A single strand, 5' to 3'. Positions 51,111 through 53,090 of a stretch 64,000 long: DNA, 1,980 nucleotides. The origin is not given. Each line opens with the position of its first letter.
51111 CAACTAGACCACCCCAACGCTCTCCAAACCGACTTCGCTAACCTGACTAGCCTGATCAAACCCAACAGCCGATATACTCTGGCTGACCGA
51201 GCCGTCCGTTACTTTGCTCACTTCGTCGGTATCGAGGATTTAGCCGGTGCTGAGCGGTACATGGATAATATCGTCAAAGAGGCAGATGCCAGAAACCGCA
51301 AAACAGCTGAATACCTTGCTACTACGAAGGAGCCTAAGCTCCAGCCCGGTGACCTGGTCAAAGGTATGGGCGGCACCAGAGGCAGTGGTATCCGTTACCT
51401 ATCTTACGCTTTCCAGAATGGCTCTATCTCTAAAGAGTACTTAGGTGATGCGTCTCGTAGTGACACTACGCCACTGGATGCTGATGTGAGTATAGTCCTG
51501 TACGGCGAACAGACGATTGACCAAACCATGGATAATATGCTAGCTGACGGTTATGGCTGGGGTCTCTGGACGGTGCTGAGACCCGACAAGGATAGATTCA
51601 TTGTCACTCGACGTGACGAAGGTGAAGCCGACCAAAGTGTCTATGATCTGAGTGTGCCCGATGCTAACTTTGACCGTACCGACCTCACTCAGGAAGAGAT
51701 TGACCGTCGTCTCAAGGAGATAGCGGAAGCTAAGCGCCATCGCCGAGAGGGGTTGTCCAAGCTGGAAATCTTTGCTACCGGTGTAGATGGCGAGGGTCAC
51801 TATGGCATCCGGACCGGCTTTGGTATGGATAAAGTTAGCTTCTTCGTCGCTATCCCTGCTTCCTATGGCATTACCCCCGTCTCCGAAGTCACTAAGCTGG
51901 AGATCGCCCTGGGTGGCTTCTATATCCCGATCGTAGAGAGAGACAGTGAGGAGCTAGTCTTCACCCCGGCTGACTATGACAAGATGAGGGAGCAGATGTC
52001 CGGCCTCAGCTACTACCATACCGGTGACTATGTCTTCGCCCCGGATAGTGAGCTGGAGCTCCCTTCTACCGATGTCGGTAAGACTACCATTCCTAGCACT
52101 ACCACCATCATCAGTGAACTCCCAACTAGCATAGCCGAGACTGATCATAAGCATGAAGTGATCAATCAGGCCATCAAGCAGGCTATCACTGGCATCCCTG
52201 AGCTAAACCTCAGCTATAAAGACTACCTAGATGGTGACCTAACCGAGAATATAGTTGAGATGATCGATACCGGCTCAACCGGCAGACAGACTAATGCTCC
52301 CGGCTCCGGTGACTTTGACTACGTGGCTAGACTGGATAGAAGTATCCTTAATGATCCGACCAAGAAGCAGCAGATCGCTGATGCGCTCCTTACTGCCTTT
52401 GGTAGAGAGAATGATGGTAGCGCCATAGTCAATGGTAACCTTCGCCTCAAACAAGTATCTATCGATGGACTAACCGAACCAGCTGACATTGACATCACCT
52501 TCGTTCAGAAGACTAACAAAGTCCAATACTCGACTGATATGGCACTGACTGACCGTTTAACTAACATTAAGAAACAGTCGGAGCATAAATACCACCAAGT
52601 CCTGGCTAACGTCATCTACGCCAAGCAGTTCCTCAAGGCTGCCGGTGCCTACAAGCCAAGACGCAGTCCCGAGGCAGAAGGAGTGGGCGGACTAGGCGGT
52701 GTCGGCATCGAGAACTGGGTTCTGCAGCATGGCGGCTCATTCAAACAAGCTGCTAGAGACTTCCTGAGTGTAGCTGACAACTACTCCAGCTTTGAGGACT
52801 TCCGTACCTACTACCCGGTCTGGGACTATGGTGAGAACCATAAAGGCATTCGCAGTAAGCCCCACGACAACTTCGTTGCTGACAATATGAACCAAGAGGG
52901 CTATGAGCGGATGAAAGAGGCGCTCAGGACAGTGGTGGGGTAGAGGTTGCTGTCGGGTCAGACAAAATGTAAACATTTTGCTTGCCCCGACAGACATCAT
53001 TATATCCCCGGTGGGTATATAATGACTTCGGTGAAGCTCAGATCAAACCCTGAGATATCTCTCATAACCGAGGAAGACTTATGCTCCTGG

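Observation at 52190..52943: C-terminal domain of the ~1570-aa protein looks like an archaeal-type (class I) CCA-adding / poly(A)-polymerase-like nucleotidyltransferase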

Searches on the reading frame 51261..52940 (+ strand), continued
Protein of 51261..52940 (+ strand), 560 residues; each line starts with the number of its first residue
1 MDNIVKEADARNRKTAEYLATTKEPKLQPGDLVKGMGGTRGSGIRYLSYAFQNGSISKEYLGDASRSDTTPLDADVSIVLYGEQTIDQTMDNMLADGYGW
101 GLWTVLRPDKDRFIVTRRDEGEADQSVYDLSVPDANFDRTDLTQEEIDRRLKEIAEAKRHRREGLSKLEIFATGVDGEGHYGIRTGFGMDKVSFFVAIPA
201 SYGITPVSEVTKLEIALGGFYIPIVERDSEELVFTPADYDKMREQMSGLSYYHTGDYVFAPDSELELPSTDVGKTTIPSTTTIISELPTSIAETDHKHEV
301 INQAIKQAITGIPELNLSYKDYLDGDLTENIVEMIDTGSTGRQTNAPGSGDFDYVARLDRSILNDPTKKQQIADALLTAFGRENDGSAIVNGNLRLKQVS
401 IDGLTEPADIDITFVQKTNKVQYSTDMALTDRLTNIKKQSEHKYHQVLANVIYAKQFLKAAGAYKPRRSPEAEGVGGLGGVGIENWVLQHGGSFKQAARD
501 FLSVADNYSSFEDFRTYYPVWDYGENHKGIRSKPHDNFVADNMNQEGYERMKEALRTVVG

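Call 62: search_protein_families(library=pfam, proteins=[P0320, P0409, P0383], max_evalue=0.001)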
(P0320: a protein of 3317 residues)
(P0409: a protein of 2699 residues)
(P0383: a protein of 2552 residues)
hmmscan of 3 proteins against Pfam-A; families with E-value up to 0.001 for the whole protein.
P0320 (3317 aa): 0 families

P0409 (2699 aa): 0 families

P0383 (2552 aa): 0 families

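Call 66: find_related_loci(query=A1, collection=viral_contigs, flank=8000)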
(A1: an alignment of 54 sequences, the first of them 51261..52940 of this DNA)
Query A1 (560 aa) in viral_contigs; peptide patterns used: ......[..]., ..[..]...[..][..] (x = any residue, [..] = any of these).
34 stretches matched a pattern, but none encodes a relative of the query by tblastn (E <= 1e-3).
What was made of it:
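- Tried and rejected: The IMG/VR scan gave no relative (call 66).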

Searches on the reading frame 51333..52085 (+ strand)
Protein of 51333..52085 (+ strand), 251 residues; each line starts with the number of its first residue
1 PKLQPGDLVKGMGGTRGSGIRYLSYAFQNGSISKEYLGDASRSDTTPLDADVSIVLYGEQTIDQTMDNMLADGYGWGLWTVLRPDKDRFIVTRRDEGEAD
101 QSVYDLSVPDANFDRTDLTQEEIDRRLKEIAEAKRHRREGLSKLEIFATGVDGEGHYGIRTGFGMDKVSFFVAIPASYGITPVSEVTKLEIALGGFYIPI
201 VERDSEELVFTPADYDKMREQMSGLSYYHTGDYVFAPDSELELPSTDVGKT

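Call 81: search_solved_structures(query=A4, max_evalue=10, show_alignments=3)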
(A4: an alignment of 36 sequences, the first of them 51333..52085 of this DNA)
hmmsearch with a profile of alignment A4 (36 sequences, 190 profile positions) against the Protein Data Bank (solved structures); distinct sequences matched with E-value up to 10: 2.
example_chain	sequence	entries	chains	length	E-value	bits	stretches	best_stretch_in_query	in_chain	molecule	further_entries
2xxp_A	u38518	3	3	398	0.23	14.2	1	93-155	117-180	CPS2A | CPS2A, Integral membrane regulatory protein Wzg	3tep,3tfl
8rc2_A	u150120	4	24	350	0.45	13.3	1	45-120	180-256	CRISPR type AFERR-associated protein Csf2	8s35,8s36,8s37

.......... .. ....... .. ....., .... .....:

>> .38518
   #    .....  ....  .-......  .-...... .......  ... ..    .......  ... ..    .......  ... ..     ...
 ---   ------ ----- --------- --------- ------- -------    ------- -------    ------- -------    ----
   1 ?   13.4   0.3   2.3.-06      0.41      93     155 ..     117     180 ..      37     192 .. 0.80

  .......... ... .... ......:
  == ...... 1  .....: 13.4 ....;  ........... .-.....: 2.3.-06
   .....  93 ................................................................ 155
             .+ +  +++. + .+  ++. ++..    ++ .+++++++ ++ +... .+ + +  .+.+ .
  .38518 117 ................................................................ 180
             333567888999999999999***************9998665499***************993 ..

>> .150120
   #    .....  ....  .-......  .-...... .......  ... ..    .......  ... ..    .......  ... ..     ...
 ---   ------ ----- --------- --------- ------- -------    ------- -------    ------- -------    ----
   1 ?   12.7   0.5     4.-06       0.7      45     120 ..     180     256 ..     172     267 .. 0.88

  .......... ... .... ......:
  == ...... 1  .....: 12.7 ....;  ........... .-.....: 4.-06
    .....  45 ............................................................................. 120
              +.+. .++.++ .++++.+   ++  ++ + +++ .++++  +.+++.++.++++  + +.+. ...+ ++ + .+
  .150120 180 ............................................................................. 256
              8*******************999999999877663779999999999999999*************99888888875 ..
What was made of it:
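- Tried and rejected: Only noise: an LCP protein at E 0.23 and Csf2 at E 0.45 (call 81).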

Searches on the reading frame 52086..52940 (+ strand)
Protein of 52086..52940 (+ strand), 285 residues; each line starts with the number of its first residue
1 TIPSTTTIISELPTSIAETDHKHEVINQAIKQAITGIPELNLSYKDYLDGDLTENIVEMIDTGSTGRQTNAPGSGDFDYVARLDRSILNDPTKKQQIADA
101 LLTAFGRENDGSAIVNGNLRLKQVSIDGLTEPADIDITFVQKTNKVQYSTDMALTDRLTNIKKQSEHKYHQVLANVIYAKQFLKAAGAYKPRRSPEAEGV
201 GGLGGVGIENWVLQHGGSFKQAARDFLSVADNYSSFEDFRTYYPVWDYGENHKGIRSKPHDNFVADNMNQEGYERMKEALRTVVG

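Call 84: search_solved_structures(query=A5, max_evalue=10, show_alignments=5)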
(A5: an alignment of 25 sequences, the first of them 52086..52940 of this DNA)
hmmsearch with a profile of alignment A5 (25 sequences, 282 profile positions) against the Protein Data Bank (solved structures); distinct sequences matched with E-value up to 10: 3.
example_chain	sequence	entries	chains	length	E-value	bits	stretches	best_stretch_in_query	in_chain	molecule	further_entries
6e0m_A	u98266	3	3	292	0.019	17.7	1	53-105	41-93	cGAS/DncV-like nucleotidyltransferase in E. coli homolog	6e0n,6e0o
9xbd_E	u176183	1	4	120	0.035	16.9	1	40-116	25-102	Nucleotidyltransferase domain-containing protein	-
6w90_A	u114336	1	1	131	0.22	14.2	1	108-173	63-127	NTF2 fold protein loop-helix-loop design NT-9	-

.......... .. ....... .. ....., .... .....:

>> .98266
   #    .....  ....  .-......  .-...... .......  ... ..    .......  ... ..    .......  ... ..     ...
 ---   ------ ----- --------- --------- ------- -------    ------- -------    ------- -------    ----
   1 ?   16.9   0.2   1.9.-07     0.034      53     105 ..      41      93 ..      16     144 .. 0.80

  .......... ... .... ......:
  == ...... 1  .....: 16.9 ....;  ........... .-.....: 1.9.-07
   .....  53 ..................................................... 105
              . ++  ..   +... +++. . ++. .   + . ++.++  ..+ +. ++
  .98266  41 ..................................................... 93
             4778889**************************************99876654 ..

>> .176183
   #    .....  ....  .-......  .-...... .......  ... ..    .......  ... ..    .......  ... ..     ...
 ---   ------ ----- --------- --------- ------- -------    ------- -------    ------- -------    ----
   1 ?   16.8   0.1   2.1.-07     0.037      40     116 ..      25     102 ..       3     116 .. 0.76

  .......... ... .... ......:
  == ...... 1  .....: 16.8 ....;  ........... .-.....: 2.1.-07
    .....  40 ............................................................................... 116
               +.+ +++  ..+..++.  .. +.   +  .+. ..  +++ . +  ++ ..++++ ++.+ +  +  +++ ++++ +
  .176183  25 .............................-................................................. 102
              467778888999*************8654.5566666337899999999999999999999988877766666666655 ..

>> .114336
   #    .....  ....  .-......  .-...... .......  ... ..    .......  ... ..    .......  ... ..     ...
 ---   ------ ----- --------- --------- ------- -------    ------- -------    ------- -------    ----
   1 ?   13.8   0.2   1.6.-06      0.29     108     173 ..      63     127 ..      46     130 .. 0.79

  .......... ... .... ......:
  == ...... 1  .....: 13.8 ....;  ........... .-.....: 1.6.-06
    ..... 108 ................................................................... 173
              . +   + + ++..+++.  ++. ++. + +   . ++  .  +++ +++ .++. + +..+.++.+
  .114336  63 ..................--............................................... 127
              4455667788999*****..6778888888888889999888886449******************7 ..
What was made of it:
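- On CD-NTase / CBASS: PDB 6e0m E 0.019 (call 84).
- A family profile gives borderline hits to a CD-NTase (6e0m, E 0.019) and an MNT-type NTase (E 0.035) (call 84). The best sequence-profile hit in the PDB is a CD-NTase, E 0.019 (call 84). An MNT-type NTase gives a borderline profile hit (call 84).
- Tried and rejected: Only borderline hits on the GS..DxD stretch (call 84).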
